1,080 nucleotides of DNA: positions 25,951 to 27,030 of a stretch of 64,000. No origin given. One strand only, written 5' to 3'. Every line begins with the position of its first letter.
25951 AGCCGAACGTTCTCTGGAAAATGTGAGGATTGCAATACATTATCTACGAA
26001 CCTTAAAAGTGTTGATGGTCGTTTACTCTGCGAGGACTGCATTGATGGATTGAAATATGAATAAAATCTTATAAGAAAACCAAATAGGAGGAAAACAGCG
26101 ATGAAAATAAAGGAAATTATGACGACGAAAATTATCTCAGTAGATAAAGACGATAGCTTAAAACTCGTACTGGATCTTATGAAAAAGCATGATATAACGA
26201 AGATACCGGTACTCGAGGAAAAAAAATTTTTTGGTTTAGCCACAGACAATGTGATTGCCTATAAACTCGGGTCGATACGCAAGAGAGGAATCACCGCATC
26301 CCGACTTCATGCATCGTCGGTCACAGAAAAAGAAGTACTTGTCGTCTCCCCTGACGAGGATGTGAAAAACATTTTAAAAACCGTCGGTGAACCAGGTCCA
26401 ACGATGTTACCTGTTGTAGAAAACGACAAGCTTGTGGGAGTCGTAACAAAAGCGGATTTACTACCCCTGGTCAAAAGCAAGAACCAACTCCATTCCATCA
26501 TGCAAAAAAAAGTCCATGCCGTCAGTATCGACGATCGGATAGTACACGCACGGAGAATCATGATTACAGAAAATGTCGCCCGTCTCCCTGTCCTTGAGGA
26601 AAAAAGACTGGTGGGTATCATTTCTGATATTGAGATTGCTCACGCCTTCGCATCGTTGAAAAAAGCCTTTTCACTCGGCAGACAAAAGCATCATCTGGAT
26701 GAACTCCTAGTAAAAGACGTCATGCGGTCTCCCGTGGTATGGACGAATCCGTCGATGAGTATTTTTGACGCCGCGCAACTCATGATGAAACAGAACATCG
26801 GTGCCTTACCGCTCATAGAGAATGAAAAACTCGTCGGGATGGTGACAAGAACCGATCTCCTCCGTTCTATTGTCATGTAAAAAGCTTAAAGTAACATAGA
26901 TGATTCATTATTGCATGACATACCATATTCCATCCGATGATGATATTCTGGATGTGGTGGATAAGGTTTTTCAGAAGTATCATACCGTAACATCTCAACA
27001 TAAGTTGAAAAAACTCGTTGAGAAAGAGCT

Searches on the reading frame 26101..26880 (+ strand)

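Call 23: search_protein_families(library=pfam, proteins=[window:26101-26880:+], max_evalue=0.001)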
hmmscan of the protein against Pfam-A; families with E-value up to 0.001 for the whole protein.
window:26101-26880:+ (259 aa): 1 family
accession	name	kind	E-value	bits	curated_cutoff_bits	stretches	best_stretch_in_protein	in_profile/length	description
PF00571.33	CBS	-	4.8e-48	161.7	24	4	204-257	1-55/57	CBS domain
